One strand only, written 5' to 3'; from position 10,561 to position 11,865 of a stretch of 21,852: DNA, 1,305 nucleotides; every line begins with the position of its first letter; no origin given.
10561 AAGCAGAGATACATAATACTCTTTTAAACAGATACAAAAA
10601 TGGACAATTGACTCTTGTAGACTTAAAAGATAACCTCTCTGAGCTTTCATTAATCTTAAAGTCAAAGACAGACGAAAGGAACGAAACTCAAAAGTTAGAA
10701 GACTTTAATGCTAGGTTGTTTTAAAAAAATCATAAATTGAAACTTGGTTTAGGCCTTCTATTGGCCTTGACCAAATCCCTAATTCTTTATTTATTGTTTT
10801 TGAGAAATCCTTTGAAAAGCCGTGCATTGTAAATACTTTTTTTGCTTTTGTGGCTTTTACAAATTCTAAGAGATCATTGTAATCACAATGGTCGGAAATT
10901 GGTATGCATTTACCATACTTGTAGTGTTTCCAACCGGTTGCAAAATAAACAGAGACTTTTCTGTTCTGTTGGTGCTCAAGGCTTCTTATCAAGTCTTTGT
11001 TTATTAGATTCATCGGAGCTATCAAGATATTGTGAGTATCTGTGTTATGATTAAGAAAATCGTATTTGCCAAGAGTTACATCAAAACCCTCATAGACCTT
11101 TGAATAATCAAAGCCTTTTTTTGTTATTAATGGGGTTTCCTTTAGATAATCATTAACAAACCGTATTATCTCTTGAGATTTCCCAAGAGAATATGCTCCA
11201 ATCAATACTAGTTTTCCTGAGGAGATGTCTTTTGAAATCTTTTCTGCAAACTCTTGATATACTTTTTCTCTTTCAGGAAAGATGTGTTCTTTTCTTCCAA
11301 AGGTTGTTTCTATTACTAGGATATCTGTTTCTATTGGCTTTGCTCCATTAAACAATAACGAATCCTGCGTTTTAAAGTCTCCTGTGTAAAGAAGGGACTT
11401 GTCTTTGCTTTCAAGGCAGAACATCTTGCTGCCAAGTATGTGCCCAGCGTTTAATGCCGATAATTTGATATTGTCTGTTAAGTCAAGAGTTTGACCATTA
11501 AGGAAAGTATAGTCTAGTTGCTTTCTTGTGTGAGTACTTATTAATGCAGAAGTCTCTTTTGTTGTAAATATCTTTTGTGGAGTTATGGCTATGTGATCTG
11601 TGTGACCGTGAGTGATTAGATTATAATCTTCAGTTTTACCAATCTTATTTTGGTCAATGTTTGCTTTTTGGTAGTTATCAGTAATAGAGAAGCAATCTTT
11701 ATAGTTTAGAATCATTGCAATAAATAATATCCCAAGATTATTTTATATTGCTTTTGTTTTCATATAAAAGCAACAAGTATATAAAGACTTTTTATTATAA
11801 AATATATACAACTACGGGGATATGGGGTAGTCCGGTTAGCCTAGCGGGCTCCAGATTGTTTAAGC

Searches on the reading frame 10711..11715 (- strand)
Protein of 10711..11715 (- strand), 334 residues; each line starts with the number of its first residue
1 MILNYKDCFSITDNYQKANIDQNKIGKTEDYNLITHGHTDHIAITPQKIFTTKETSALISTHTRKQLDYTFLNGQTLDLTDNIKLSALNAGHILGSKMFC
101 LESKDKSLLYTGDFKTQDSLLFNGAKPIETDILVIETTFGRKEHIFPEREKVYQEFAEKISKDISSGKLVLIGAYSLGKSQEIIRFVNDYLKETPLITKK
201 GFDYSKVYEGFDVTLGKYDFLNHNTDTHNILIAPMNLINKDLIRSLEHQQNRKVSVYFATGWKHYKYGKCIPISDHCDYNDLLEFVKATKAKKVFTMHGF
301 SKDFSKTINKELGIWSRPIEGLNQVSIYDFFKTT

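Call 6: search_protein_families(library=pfam, proteins=[window:10711-11715:-], max_evalue=0.01)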
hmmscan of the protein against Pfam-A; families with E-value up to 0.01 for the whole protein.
window:10711-11715:- (334 aa): 5 families
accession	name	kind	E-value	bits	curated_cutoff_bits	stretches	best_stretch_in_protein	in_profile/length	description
PF07521.17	RMMBL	-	7.8e-06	26.2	21.6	1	273-313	14-57/63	Zn-dependent metallo-hydrolase RNA specificity domain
PF16661.11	Lactamase_B_6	-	0.00014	21.7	27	1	75-126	120-174/193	Metallo-beta-lactamase superfamily domain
PF12706.13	Lactamase_B_2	-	0.00095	19.3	27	0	33-144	35-171/200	Beta-lactamase superfamily domain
PF07522.19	DRMBL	-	0.002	18.8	22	0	271-295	77-101/108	DNA repair metallo-beta-lactamase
PF00753.33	Lactamase_B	-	0.0063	16.9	22.7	0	30-42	45-57/196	Metallo-beta-lactamase superfamily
